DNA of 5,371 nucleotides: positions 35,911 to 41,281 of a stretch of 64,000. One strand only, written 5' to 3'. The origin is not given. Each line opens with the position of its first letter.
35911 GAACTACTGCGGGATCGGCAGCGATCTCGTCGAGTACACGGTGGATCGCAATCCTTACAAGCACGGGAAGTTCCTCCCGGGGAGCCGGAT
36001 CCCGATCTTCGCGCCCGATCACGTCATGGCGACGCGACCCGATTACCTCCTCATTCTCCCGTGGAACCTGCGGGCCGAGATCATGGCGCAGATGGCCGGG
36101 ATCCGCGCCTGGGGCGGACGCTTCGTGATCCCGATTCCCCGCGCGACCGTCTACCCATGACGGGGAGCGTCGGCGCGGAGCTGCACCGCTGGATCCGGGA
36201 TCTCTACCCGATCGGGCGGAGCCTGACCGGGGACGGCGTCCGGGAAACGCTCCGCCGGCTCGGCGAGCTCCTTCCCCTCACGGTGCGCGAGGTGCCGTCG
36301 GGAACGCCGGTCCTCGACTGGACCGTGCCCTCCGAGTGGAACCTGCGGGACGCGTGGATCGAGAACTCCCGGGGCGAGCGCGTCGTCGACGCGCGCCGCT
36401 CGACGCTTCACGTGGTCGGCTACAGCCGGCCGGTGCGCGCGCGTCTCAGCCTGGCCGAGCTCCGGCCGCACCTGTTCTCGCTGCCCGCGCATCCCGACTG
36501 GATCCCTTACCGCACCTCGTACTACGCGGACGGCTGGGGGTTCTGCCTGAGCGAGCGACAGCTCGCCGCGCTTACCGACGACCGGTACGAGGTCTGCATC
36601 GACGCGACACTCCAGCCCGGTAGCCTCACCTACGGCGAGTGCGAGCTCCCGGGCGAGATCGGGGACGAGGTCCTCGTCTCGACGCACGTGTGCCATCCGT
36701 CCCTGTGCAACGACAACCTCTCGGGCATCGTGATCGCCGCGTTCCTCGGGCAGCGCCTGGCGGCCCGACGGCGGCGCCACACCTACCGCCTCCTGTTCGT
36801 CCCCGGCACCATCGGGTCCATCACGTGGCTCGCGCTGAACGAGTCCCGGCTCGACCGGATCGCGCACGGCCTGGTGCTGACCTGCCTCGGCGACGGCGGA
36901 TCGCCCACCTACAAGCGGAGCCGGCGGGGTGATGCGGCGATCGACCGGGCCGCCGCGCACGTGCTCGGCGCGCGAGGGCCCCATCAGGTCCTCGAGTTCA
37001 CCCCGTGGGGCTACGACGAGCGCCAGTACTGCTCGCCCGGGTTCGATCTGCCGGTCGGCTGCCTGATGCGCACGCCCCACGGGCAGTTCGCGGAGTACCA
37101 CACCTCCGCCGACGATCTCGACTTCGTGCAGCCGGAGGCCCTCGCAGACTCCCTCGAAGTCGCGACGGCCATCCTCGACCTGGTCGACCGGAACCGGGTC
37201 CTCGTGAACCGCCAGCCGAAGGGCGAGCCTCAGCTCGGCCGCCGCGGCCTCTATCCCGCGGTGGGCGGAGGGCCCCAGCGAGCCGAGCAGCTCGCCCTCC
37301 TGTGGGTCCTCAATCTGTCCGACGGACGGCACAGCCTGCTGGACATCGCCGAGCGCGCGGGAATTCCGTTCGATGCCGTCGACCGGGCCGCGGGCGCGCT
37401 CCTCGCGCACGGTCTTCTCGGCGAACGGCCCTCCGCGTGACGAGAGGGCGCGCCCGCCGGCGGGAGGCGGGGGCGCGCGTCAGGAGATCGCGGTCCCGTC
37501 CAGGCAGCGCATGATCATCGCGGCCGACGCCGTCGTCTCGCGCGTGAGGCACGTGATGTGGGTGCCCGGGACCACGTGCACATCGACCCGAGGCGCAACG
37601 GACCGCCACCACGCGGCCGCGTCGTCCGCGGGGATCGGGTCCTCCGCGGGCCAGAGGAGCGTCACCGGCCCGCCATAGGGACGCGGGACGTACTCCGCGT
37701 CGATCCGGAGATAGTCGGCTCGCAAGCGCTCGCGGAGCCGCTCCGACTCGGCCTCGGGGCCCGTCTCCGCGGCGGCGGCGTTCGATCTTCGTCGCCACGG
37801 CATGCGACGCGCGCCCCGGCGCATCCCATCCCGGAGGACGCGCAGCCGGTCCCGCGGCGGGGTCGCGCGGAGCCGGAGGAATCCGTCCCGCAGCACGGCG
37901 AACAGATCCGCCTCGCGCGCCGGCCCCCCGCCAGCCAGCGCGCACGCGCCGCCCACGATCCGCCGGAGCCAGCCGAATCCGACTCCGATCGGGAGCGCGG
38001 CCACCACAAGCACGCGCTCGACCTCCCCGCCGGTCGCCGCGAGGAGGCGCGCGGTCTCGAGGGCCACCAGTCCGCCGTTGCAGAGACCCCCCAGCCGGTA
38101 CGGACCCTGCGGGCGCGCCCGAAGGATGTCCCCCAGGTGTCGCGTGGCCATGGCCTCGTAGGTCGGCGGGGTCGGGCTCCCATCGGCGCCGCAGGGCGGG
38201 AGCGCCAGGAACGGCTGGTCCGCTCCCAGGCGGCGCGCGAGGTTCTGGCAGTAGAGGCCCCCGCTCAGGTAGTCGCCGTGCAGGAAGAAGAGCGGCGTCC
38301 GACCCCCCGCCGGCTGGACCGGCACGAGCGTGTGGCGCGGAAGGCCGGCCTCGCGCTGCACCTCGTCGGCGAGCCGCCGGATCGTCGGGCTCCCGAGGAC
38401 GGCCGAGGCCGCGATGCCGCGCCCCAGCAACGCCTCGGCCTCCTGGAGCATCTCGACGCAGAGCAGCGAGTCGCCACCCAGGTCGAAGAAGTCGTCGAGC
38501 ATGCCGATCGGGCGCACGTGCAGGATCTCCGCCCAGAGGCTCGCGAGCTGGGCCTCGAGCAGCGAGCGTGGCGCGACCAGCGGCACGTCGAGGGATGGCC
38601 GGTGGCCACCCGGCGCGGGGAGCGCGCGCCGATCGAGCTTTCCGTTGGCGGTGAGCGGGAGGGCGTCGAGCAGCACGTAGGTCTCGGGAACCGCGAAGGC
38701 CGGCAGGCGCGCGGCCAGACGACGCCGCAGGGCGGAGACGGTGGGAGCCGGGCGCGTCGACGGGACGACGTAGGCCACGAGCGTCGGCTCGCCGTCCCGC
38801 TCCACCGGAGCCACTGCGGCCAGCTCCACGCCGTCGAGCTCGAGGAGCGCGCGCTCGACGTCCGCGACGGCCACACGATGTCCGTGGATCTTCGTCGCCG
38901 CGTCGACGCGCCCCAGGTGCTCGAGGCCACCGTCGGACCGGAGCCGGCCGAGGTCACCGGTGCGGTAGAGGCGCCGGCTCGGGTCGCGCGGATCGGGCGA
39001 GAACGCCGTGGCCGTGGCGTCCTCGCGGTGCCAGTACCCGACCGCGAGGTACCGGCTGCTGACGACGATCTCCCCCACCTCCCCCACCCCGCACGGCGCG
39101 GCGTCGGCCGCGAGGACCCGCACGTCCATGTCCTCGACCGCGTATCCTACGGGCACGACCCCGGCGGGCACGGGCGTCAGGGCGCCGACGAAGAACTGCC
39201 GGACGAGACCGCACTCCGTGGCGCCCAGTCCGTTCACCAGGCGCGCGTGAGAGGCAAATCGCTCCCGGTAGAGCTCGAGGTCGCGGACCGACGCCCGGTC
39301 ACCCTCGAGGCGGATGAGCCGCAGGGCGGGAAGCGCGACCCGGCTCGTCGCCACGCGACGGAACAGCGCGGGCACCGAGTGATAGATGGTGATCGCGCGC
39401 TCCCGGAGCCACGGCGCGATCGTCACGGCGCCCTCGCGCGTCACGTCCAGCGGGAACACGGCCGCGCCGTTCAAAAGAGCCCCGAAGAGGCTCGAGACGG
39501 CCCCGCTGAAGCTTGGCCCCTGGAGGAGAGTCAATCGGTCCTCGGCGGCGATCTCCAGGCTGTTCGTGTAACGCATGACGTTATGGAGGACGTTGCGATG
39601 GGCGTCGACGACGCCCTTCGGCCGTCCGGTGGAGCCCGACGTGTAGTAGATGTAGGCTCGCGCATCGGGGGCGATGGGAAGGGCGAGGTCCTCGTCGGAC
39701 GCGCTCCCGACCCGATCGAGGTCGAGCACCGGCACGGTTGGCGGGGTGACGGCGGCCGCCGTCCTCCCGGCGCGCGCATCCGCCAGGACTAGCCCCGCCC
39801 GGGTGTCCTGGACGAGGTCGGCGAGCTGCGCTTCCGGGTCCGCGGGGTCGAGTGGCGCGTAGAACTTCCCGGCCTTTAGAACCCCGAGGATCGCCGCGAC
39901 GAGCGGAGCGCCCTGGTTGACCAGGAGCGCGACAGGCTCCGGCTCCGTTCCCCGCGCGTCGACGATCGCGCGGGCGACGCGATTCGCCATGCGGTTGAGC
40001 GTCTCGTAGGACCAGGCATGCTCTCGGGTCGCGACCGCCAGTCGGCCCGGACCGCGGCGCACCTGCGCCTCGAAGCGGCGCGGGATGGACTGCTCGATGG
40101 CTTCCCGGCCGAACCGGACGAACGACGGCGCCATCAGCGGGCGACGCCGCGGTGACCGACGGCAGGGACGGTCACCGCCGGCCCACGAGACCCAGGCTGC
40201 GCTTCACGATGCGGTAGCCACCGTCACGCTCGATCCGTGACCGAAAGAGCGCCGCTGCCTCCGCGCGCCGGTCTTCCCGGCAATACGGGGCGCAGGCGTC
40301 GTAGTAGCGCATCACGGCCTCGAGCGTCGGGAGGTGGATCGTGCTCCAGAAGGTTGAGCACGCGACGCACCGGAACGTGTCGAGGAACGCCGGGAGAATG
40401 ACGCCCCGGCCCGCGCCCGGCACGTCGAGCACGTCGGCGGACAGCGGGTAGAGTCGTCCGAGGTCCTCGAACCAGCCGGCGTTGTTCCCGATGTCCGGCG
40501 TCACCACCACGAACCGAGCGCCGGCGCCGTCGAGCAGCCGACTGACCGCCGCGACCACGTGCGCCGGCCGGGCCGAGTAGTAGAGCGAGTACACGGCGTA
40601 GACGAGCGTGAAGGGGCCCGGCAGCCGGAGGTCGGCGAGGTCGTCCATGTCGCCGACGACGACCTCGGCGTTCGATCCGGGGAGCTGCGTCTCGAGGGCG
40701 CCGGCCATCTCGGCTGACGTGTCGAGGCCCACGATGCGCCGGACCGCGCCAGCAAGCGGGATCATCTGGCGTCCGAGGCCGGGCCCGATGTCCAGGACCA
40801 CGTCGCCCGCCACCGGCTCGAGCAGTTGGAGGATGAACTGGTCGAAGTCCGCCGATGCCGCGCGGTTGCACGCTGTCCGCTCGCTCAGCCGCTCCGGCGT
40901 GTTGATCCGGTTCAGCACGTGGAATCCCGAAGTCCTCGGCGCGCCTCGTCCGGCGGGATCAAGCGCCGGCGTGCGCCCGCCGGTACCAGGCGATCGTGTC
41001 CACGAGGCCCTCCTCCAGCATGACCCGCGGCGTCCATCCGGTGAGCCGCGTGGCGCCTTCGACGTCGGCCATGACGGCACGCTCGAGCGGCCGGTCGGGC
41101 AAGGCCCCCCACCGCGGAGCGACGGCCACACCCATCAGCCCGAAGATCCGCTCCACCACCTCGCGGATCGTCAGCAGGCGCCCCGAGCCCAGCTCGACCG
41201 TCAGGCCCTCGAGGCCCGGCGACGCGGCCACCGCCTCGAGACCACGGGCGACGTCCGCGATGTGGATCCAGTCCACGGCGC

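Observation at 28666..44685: Hybrid branched-sugar / acyl-carrier gene cluster: candidate undescribed glycan-acylation system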

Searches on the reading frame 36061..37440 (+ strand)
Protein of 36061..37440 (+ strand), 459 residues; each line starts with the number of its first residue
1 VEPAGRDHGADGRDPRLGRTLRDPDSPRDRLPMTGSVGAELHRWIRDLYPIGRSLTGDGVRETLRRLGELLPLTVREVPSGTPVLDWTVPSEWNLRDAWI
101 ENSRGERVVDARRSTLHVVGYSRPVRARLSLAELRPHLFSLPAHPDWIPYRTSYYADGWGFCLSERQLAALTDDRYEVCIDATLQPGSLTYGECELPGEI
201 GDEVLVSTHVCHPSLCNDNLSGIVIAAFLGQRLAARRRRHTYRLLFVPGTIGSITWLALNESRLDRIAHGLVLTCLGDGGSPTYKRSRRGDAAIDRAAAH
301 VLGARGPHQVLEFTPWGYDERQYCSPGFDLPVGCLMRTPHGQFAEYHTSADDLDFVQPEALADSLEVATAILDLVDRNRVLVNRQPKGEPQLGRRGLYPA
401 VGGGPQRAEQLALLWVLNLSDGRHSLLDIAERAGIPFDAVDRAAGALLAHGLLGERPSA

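Call 5: search_protein_families(library=pfam, proteins=[window:36061-37440:+], max_evalue=0.01)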
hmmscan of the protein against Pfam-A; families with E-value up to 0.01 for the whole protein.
window:36061-37440:+ (459 aa): 3 families
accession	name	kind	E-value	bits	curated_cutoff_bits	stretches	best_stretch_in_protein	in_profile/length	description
PF16254.10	DUF4910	-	5.7e-109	363.1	26.6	1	42-378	1-247/247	Domain of unknown function (DUF4910)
PF09940.16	DUF2172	-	4.5e-37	126.7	27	1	92-183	1-92/92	Domain of unknown function (DUF2172)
PF16221.11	HTH_47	-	4.8e-28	97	27.1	1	380-453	2-76/78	winged helix-turn-helix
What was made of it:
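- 36157..37440 (+): DUF4910/DUF2172/HTH_47 metallopeptidase-like protein (427 aa), role unknown. Pfam E=6e-109 (call 5).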

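Call 7: search_protein_families(library=ncbifam, proteins=[window:36061-37440:+], max_evalue=0.001)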
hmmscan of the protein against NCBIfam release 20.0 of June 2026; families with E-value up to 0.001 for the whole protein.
window:36061-37440:+ (459 aa): 0 families

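Call 53: find_related_loci(query=A4, collection=metagenome_contigs, flank=10000)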
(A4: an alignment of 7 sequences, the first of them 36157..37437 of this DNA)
Query A4 (427 aa) in metagenome_contigs; peptide patterns used: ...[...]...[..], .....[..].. (x = any residue, [..] = any of these).
600 stretches matched a pattern (row limit reached: there are more); 598 encode a relative of the query (tblastn E <= 1e-3); the best 80 are kept; 80 distinct loci.
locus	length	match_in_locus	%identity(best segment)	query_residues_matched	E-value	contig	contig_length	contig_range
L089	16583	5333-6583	65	6-422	0e+0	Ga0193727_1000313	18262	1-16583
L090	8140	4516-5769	62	5-421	0e+0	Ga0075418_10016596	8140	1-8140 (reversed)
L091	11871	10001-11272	61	4-425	0e+0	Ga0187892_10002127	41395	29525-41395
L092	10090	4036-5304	58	3-423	0e+0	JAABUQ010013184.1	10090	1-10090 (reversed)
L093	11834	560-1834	62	5-427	0e+0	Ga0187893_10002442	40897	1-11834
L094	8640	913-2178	64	4-423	0e+0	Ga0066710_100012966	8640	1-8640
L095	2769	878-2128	64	6-422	0e+0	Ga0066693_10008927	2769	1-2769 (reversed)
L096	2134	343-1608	61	6-425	0e+0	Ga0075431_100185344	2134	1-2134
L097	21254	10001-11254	64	6-421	0e+0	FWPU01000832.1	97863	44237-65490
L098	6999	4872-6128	62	5-421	0e+0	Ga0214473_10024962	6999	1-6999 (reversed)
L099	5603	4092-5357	62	5-423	0e+0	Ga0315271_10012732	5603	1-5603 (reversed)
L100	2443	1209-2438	63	5-412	0e+0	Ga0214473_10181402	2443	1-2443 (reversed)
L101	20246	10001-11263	63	5-423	3e-180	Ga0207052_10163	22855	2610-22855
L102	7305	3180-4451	60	2-423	0e+0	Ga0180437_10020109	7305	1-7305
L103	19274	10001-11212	67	5-408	8e-180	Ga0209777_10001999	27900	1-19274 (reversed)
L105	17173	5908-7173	64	4-423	1e-179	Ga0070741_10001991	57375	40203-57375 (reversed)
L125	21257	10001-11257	60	5-421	3e-176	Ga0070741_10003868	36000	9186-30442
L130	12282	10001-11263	66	5-421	1e-175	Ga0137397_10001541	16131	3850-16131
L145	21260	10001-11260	61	6-423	1e-173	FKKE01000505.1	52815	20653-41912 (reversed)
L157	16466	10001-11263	60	6-424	5e-173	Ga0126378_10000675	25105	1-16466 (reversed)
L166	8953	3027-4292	58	5-424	7e-172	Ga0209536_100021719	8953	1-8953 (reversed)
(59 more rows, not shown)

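Call 56: search_protein_families(library=pfam, proteins=[L157:11314-12234:+, L166:4393-5121:+, L093:5886-6752:+, L166:6095-7432:+, L125:5913-6941:+, L145:703-1824:+, L145:1827-2717:+, L130:6772-8076:-, L105:10124-11428:+, L125:16650-18161:+], max_evalue=0.001)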
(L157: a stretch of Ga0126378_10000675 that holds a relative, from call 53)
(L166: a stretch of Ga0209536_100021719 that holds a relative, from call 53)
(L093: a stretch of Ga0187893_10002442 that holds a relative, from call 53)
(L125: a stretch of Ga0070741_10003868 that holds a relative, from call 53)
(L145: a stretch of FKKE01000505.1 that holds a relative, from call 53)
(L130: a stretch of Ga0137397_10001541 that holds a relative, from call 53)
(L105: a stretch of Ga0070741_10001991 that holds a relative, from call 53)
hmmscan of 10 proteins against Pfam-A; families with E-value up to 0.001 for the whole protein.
L157:11314-12234:+ (307 aa): 1 family
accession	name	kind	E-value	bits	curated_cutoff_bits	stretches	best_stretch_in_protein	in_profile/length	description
PF13759.12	2OG-FeII_Oxy_5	-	0.00073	20.3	27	0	194-243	51-100/101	Putative 2OG-Fe(II) oxygenase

L166:4393-5121:+ (243 aa): 5 families
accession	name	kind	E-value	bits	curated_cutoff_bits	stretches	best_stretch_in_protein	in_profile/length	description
PF00106.31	adh_short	-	5.9e-50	169.9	26.6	1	9-198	1-191/195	short chain dehydrogenase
PF13561.12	adh_short_C2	-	1.9e-36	126.3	27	1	15-222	1-215/236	Enoyl-(Acyl carrier protein) reductase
PF08659.16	KR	-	2.5e-15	57.3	22.6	1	12-184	4-173/180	KR domain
PF13460.12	NAD_binding_10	-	8.7e-05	22.9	27.2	1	15-225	1-182/184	NAD(P)H-binding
PF01370.27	Epimerase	-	0.00031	20.7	20.9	0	12-185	2-173/240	NAD dependent epimerase/dehydratase family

L093:5886-6752:+ (289 aa): 2 families
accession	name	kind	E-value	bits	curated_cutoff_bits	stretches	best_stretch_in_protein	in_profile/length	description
PF01061.29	ABC2_membrane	-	3e-22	79.6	26.9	1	44-249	3-210/211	ABC-2 type transporter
PF12698.13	ABC2_membrane_3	-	0.00092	18.8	31.6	1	144-272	215-340/347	ABC-2 family transporter protein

L166:6095-7432:+ (446 aa): 3 families
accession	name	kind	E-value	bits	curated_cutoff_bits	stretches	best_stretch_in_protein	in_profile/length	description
PF00005.33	ABC_tran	-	1.6e-20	74.5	25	1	69-200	1-135/137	ABC transporter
PF14524.12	Wzt_C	-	1.2e-11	45.3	30.4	1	286-403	9-130/143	Wzt C-terminal domain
PF13304.12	AAA_21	-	5.2e-05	23.9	27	1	82-157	2-63/304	AAA domain, putative AbiEii toxin, Type IV TA system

L125:5913-6941:+ (343 aa): 0 families

L145:703-1824:+ (374 aa): 2 families
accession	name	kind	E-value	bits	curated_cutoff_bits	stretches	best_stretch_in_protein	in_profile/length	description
PF02397.22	Bac_transf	-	1e-63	214.6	27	1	186-368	1-178/179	Bacterial sugar transferase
PF13727.12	CoA_binding_3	-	1.7e-05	25.4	25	1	57-125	82-150/175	CoA-binding domain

L145:1827-2717:+ (297 aa): 3 families
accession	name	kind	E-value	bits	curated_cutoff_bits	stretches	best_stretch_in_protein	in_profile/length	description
PF11959.13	DUF3473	-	2.4e-39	134.7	29.6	1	164-277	15-129/130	Domain of unknown function (DUF3473)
PF01522.26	Polysacc_deac_1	-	1.8e-21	76.8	23.1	1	41-138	18-115/124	Polysaccharide deacetylase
PF03065.20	Glyco_hydro_57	-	1.9e-05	24.6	21.2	1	62-149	83-168/291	Glycosyl hydrolase family 57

L130:6772-8076:- (435 aa): 5 families
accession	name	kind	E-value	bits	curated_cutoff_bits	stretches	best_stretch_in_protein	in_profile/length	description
PF01266.30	DAO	-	8.4e-59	200.3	27.9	1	40-428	1-353/353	FAD dependent oxidoreductase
PF07992.20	Pyr_redox_2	-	9.5e-09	35.5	26.1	1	187-243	185-242/291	Pyridine nucleotide-disulphide oxidoreductase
PF01494.25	FAD_binding_3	-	1.4e-05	24.9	22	0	188-247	103-167/349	FAD binding domain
PF00890.30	FAD_binding_2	-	2.6e-05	24.1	20.4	1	40-237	1-203/414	FAD binding domain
PF00070.33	Pyr_redox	-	0.00042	21.2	22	0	187-220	42-78/82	Pyridine nucleotide-disulphide oxidoreductase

L105:10124-11428:+ (435 aa): 1 family
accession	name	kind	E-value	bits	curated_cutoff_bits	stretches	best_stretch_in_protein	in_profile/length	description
PF00202.27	Aminotran_3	-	1.5e-37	129.7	30.5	1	38-336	12-332/403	Aminotransferase class-III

L125:16650-18161:+ (504 aa): 2 families
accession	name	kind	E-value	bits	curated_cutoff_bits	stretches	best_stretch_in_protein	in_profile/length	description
PF13440.11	Polysacc_synt_3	-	2.6e-64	217.7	23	1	46-336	1-292/293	Polysaccharide biosynthesis protein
PF01943.22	Polysacc_synt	-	9.8e-25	87.9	28.2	1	26-280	5-266/274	Polysaccharide biosynthesis protein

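Call 61: search_solved_structures(query=window:36157-37440:+, max_evalue=0.001, show_alignments=1)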
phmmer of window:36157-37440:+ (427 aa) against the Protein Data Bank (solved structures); distinct sequences matched with E-value up to 0.001: 1.
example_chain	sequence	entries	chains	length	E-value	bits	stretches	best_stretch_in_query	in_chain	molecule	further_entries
3k9t_A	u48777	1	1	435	2.3e-136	458.6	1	4-417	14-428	putative peptidase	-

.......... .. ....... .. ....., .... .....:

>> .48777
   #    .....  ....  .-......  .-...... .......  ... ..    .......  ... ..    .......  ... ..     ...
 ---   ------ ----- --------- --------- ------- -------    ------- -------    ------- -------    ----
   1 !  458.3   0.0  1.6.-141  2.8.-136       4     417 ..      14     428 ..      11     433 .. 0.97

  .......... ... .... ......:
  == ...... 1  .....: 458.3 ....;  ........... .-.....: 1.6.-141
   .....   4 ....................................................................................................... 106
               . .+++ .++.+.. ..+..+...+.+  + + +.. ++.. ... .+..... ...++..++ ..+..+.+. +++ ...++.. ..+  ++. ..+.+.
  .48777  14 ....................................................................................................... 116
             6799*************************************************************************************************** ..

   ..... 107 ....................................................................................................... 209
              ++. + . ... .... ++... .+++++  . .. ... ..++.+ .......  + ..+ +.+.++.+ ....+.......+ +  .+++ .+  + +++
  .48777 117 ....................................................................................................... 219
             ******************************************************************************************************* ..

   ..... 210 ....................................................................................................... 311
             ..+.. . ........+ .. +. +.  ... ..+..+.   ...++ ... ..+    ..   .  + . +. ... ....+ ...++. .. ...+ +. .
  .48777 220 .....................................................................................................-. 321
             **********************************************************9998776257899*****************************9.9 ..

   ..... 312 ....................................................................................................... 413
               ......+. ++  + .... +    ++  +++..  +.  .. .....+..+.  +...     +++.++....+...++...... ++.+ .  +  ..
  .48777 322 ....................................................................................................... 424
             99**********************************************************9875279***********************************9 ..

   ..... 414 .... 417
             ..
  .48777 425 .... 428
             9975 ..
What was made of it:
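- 36157..37440 (+): E=2e-136 to the CA_C2195 structure 3k9t, with the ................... zinc-site residues conserved (call 61).
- On DUF4910 / CA_C2195 family: E=2e-136 to 3k9t, with the CHPS, NDN and YHTSAD residues aligned (call 61).
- Closest known: CA_C2195/DUF4910 carbohydrate neighbourhoods. Same: The DUF4910 protein matches the solved structure 3k9t at E=2e-136, with the zinc-site residues conserved in the alignment (call 61).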

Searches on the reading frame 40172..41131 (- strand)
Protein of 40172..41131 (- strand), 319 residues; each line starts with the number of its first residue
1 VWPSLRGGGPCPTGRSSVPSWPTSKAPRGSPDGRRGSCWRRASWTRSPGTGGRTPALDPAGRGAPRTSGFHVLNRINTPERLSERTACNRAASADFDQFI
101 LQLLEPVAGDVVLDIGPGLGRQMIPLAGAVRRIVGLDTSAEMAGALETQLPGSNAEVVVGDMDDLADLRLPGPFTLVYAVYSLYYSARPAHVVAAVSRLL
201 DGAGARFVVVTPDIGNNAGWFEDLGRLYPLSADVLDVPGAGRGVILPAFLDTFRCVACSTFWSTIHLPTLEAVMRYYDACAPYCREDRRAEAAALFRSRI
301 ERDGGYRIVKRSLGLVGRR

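Call 6: search_protein_families(library=pfam, proteins=[window:40172-41131:-], max_evalue=0.01)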
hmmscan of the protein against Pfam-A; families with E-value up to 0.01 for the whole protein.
window:40172-41131:- (319 aa): 5 families
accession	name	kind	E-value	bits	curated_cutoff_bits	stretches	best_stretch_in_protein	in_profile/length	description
PF13649.12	Methyltransf_25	-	3.3e-10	41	27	1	112-201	1-94/97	Methyltransferase domain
PF08241.18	Methyltransf_11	-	1.4e-09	38.9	21.2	1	113-204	1-91/95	Methyltransferase domain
PF13489.12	Methyltransf_23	-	5e-07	30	27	1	95-214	8-121/164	Methyltransferase domain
PF08242.18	Methyltransf_12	-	1.3e-05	26.3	30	1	113-201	1-93/98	Methyltransferase domain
PF13847.12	Methyltransf_31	-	0.00095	19.3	27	1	109-213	4-113/145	Methyltransferase domain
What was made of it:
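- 40172..40918 (-): Class I SAM methyltransferase (248 aa), O- or N-methylation. Methyltransf_25/11 (call 6).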

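Call 8: search_protein_families(library=ncbifam, proteins=[window:40172-41131:-], max_evalue=0.001)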
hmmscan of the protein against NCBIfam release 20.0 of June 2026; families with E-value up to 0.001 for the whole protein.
window:40172-41131:- (319 aa): 3 families
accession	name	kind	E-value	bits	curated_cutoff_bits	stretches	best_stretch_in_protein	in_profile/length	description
NF041820.1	daptide_MTase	equivalog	3.1e-08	33.4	175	1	100-204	29-138/243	daptide-type RiPP biosynthesis methyltransferase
TIGR02021.1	BchM-ChlM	equivalog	0.00024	20.6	158.9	1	68-205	12-149/218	magnesium protoporphyrin IX methyltransferase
NF043040.1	corrin_prot_MT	hypoth_equivalog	0.00053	19.5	180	1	105-159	36-96/216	corrinoid protein-associated methyltransferase CpaM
